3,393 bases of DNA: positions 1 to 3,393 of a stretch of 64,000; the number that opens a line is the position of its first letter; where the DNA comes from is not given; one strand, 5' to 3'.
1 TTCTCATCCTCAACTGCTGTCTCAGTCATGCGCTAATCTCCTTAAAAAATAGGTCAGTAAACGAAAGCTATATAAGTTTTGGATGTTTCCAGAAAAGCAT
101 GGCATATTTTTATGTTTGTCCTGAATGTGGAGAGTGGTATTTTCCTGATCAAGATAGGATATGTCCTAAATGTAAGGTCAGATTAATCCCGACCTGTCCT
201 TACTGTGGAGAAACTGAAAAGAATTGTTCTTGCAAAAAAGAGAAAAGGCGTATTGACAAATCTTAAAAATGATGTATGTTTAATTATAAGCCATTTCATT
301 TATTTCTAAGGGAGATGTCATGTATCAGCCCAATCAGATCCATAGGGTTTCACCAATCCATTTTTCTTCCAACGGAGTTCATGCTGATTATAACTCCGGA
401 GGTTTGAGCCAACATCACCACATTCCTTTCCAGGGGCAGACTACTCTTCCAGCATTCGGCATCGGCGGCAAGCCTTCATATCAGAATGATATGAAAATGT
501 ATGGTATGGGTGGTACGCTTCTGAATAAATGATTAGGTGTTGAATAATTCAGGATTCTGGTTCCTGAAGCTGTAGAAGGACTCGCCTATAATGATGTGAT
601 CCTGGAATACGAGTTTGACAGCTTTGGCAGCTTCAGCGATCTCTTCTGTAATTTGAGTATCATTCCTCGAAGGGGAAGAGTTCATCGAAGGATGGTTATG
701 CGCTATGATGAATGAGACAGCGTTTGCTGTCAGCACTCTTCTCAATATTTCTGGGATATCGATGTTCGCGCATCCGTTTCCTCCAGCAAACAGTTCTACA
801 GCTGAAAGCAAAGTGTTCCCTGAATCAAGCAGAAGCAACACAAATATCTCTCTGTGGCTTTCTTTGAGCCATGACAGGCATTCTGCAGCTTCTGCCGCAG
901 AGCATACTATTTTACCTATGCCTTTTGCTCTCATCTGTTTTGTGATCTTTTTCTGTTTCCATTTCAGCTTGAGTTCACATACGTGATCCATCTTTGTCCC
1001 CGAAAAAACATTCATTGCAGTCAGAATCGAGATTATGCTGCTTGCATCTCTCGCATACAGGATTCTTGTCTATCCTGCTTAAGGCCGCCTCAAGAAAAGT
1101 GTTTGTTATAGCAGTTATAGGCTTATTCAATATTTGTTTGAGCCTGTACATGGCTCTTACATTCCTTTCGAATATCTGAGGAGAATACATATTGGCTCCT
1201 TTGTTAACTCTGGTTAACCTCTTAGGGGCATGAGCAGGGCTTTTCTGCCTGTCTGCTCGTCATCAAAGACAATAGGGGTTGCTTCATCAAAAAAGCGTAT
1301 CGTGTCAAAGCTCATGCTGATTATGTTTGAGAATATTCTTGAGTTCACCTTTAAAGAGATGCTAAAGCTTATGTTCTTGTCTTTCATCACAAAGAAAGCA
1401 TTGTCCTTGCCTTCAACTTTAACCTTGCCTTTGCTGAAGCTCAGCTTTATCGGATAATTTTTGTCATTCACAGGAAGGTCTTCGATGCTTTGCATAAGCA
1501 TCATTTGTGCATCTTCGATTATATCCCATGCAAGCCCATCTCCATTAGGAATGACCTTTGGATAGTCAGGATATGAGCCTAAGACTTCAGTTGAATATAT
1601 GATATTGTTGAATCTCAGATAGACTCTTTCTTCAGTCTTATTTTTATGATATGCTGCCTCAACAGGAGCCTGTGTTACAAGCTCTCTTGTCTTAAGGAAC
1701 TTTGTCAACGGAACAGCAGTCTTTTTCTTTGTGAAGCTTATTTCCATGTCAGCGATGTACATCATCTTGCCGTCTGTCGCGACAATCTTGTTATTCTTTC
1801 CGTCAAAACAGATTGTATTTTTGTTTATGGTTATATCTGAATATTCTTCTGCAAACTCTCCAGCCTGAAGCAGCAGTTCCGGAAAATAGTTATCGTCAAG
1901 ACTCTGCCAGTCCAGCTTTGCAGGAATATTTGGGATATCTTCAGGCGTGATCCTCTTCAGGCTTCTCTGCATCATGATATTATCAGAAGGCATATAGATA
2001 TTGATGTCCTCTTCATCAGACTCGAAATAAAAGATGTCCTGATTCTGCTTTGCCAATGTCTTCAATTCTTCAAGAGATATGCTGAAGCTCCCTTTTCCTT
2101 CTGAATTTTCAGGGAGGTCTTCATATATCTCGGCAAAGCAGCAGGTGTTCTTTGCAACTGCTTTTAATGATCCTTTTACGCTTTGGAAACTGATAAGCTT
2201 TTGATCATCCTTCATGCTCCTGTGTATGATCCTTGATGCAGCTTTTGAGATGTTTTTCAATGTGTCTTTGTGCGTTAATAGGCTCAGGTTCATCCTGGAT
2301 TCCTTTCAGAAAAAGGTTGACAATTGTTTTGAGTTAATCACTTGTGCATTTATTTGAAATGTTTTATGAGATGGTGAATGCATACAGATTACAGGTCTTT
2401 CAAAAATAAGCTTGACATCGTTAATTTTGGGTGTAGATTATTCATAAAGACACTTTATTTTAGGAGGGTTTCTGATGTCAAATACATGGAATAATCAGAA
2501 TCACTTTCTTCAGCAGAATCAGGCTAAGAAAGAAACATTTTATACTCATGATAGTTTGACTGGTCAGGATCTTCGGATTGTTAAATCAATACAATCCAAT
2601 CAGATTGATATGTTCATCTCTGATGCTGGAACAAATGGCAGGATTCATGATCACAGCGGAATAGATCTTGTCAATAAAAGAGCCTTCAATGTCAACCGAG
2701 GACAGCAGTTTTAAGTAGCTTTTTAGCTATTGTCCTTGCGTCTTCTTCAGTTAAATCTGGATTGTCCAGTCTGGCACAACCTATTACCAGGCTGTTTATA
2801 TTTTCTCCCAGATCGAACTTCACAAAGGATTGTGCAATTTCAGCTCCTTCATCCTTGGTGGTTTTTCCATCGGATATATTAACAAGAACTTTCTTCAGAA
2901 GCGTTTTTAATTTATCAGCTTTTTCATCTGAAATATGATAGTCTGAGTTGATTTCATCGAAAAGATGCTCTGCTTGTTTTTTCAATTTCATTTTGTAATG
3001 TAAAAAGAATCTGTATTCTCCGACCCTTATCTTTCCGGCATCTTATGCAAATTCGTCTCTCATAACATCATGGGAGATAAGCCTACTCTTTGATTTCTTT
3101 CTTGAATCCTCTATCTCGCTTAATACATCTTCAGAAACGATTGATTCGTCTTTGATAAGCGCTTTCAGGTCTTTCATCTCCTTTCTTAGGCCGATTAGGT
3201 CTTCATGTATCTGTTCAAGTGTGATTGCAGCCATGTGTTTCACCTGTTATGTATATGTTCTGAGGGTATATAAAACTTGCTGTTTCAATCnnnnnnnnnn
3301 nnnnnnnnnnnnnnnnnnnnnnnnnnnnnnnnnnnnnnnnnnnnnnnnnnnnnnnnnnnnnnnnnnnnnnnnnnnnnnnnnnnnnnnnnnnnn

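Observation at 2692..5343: Minimal stand-alone GGDEF-like cyclase (SGDEI) operon placed divergently from a nucleotidyltransferase plus dNMP-kinase-like pair: candidate nucleotide-signalling or defence module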

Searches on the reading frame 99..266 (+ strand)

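Call 39: search_protein_families(library=pfam, proteins=[window:99-266:+], max_evalue=0.01)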
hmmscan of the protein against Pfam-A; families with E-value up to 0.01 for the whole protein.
window:99-266:+ (55 aa): 4 families
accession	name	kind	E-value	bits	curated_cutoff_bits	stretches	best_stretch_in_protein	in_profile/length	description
PF12172.15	zf-ChsH2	-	1.3e-05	25.3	23.2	1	6-27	13-33/37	ChsH2, rubredoxin-like zinc ribbon domain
PF13248.11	Zn_ribbon_3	-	5.9e-05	22.8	27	1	5-25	3-22/26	zinc-ribbon domain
PF23475.1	zf-Tbcl_FmdE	-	0.00032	20.5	23.2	1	5-26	8-29/35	FmdE treble clef zinc finger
PF12773.13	DZR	-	0.0014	19.2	27.3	1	7-39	1-33/45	Double zinc ribbon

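Call 79: search_protein_families(library=phrogs, proteins=[window:99-266:+], max_evalue=0.01)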
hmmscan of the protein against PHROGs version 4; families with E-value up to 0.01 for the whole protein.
window:99-266:+ (55 aa): 0 families

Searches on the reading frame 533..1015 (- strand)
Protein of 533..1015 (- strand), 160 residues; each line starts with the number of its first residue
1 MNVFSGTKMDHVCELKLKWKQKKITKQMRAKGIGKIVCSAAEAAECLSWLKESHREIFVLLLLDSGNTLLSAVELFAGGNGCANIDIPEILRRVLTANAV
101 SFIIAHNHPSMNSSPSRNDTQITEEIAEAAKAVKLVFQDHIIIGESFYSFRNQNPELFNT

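Call 3: search_protein_families(library=pfam, proteins=[window:533-1015:-], max_evalue=1)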
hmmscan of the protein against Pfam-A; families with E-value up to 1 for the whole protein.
window:533-1015:- (160 aa): 2 families
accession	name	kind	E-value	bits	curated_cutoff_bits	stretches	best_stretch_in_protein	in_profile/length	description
PF04002.20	RadC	-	3.8e-30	104.7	22.1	1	42-153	6-119/121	RadC-like JAB domain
PF14464.11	Prok-JAB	-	0.054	13.8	25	1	47-127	24-94/114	Prokaryotic homologs of the JAB domain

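Call 4: search_protein_families(library=phrogs, proteins=[window:533-1015:-], max_evalue=1)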
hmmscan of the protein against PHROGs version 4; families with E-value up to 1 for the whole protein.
window:533-1015:- (160 aa): 3 families
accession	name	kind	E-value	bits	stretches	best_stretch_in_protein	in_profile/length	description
phrog_10276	-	DNA, RNA and nucleotide metabolism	8.2e-28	98.3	1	31-153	29-150/153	DNA repair protein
phrog_29502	-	unknown function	0.046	14.5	1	71-141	60-130/146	-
phrog_34546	-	unknown function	0.09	13.5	1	75-145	34-104/170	-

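Call 9: search_protein_families(library=padloc, proteins=[window:533-1015:-], max_evalue=1)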
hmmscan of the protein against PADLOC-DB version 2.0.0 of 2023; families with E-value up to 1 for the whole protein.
window:533-1015:- (160 aa): 2 families
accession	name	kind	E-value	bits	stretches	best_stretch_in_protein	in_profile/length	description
PDLC00900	JAB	-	0.00084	17.5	1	104-146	92-133/159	JAB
PDLC00890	JAB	-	0.017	12.6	1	106-131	95-120/157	JAB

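Call 10: search_protein_families(library=ncbifam, proteins=[window:533-1015:-], max_evalue=1)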
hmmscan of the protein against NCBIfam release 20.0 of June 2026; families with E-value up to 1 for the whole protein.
window:533-1015:- (160 aa): 3 families
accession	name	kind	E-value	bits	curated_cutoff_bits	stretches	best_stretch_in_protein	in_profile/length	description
NF000642.1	PRK00024.1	equivalog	5.6e-29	101.3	180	1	19-153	74-209/212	RadC family protein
TIGR00608.1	radc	subfamily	4.6e-27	95.2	133.85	1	36-153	96-215/218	RadC family protein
NF001273.0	PRK00230.1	equivalog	0.12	11.7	193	1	12-46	130-164/233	orotidine-5'-phosphate decarboxylase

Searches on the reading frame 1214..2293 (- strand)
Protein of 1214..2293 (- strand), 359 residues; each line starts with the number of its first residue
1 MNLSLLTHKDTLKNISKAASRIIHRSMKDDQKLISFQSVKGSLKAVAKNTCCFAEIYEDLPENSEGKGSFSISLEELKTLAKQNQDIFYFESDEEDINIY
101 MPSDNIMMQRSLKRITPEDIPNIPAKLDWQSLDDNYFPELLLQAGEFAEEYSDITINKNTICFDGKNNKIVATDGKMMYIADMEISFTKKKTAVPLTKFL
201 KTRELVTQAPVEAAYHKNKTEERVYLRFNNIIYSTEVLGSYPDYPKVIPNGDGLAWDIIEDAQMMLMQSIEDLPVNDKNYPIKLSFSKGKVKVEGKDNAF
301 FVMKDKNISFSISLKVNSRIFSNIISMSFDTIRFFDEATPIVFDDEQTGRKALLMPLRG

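Call 3: search_protein_families(library=pfam, proteins=[window:1214-2293:-], max_evalue=1)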
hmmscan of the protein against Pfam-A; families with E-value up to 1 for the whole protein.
window:1214-2293:- (359 aa): 3 families
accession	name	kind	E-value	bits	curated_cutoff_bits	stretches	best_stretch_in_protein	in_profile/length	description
PF21466.3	GH101_dom-5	-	0.014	15.7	27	1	85-196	23-132/145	Endo-alpha-N-acetylgalactosaminidase, domain 5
PF04397.21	LytTR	-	0.082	13.6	22.6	1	85-116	9-40/98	LytTr DNA-binding domain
PF18618.6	HP0268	-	0.14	12.9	25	1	69-95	14-41/80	HP0268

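Call 4: search_protein_families(library=phrogs, proteins=[window:1214-2293:-], max_evalue=1)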
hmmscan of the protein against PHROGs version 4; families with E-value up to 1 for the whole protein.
window:1214-2293:- (359 aa): 3 families
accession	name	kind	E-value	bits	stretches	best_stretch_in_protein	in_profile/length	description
phrog_947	-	DNA, RNA and nucleotide metabolism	6.3e-14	52.7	1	113-358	110-364/368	DNA polymerase processivity factor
phrog_3007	-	DNA, RNA and nucleotide metabolism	6.6e-07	30.3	1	153-274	21-151/190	RusA-like Holliday junction resolvase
phrog_6615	-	DNA, RNA and nucleotide metabolism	0.00053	20.7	1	222-358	56-212/214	DNA polymerase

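Call 9: search_protein_families(library=padloc, proteins=[window:1214-2293:-], max_evalue=1)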
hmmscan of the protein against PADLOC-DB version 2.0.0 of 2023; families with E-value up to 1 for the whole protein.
window:1214-2293:- (359 aa): 1 family
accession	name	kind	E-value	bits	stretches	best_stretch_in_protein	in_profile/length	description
PDLC00917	Cas10b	-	0.0097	12.9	1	9-162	145-306/510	"CRISPR-associated protein Cas10/Cmr2, subtype III-B"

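Call 10: search_protein_families(library=ncbifam, proteins=[window:1214-2293:-], max_evalue=1)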
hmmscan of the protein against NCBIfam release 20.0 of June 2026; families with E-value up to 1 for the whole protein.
window:1214-2293:- (359 aa): 3 families
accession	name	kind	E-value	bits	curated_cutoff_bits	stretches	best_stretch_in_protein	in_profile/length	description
TIGR00663.1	dnan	equivalog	0.00017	20.6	137.65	1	13-252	12-252/367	DNA polymerase III subunit beta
NF033584.1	blaPST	exception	0.0072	15.6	525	1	167-268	52-146/242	PST family subclass B1 metallo-beta-lactamase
TIGR02577.1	cas_TM1794_Cmr2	equivalog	0.036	12.9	79.4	1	9-162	145-306/510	type III-B CRISPR-associated protein Cas10/Cmr2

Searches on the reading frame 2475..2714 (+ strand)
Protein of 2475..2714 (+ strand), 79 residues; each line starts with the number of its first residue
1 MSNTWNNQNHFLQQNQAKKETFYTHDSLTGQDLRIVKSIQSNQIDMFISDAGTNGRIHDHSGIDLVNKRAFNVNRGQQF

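Call 3: search_protein_families(library=pfam, proteins=[window:2475-2714:+], max_evalue=1)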
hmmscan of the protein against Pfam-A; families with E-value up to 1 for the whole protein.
window:2475-2714:+ (79 aa): 1 family
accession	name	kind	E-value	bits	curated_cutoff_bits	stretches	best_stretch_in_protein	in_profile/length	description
PF00969.24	MHC_II_beta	-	0.043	14.5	20.9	1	2-26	46-70/75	Class II histocompatibility antigen, beta domain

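Call 4: search_protein_families(library=phrogs, proteins=[window:2475-2714:+], max_evalue=1)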
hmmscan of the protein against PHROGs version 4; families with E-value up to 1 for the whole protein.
window:2475-2714:+ (79 aa): 1 family
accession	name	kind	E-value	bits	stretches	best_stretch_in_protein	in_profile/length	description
phrog_4557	-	unknown function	0.031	15.4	1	10-50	63-103/118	-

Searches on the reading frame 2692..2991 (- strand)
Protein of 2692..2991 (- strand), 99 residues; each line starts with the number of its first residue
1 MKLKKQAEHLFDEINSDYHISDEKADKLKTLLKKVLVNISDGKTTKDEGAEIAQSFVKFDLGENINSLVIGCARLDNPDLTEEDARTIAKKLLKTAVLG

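Call 3: search_protein_families(library=pfam, proteins=[window:2692-2991:-], max_evalue=1)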
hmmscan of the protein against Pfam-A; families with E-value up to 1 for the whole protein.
window:2692-2991:- (99 aa): 3 families
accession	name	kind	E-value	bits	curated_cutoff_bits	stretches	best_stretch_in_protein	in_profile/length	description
PF21120.3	MCM_WH_arc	-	0.079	13.4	26.1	1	10-34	26-50/63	Archaeal MCM, winged-helix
PF11957.13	efThoc1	-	0.13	11.4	27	1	7-92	282-362/490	THO complex subunit 1 transcription elongation factor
PF18656.6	DUF5633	-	0.33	11.3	23.6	0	81-95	5-19/41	Family of unknown function (DUF5633)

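Call 4: search_protein_families(library=phrogs, proteins=[window:2692-2991:-], max_evalue=1)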
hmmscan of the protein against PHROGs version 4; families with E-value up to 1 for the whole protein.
window:2692-2991:- (99 aa): 0 families

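Call 9: search_protein_families(library=padloc, proteins=[window:2692-2991:-], max_evalue=1)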
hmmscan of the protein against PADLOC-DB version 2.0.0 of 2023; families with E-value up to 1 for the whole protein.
window:2692-2991:- (99 aa): 0 families

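Call 10: search_protein_families(library=ncbifam, proteins=[window:2692-2991:-], max_evalue=1)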
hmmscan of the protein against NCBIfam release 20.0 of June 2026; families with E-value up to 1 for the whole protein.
window:2692-2991:- (99 aa): 3 families
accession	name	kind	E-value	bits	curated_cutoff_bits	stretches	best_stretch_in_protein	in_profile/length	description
NF004953.0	PRK06299.1-3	equivalog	0.014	13.7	720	1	3-84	7-88/580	30S ribosomal protein S1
NF047948.1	male_kill_WMK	equivalog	0.026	14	300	1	3-73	77-146/300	WO male-killing family protein Wmk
NF007080.0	PRK09533.1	equivalog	0.048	11.5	712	1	12-93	692-768/949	bifunctional transaldolase/phosoglucose isomerase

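Call 91: list_cluster_members(proteins=[window:2692-2991:-, window:3043-3234:-, window:3895-4353:+, window:5399-6127:-, window:1214-2293:-])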
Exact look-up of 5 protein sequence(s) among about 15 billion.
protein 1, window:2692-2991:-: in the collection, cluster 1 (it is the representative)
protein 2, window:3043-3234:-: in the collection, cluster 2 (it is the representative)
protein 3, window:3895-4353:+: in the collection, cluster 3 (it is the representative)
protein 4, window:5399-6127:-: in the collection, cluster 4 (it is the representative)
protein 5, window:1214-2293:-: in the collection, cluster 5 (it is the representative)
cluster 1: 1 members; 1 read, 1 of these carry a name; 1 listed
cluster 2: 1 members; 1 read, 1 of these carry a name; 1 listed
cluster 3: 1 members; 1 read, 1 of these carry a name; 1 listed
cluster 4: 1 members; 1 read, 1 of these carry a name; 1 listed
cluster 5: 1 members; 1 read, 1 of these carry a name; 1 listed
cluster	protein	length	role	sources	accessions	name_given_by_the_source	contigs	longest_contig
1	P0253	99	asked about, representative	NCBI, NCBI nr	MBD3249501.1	hypothetical protein GF336_05630 [Candidatus Woesearchaeota archaeon] | hypothetical protein [Candidatus Woesearchaeota archaeon]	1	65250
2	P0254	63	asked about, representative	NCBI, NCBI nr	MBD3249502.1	hypothetical protein GF336_05635 [Candidatus Woesearchaeota archaeon] | hypothetical protein [Candidatus Woesearchaeota archaeon]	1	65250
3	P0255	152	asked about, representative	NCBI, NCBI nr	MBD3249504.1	hypothetical protein GF336_05645 [Candidatus Woesearchaeota archaeon] | hypothetical protein [Candidatus Woesearchaeota archaeon]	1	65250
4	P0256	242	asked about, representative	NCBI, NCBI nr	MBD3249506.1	hypothetical protein GF336_05655 [Candidatus Woesearchaeota archaeon] | hypothetical protein [Candidatus Woesearchaeota archaeon]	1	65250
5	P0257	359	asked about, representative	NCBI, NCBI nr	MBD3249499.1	hypothetical protein GF336_05620 [Candidatus Woesearchaeota archaeon] | hypothetical protein [Candidatus Woesearchaeota archaeon]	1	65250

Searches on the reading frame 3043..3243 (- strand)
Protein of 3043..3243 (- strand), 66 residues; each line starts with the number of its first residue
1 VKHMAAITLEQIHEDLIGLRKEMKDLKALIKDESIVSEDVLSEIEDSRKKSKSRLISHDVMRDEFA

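Call 3: search_protein_families(library=pfam, proteins=[window:3043-3243:-], max_evalue=1)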
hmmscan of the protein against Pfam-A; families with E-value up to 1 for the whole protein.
window:3043-3243:- (66 aa): 0 families

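Call 4: search_protein_families(library=phrogs, proteins=[window:3043-3243:-], max_evalue=1)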
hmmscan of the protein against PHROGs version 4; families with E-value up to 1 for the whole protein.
window:3043-3243:- (66 aa): 1 family
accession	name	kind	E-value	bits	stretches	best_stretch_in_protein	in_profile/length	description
phrog_4905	-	unknown function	0.0035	18.5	1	13-44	38-70/112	-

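Call 9: search_protein_families(library=padloc, proteins=[window:3043-3243:-], max_evalue=1)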
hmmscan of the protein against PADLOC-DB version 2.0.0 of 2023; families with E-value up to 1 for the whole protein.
window:3043-3243:- (66 aa): 1 family
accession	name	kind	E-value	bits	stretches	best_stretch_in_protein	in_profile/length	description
PDLC04452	PDC-M14B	-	0.015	12.8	1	13-58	188-233/276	-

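Call 10: search_protein_families(library=ncbifam, proteins=[window:3043-3243:-], max_evalue=1)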
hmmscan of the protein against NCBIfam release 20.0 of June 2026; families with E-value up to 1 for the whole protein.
window:3043-3243:- (66 aa): 0 families
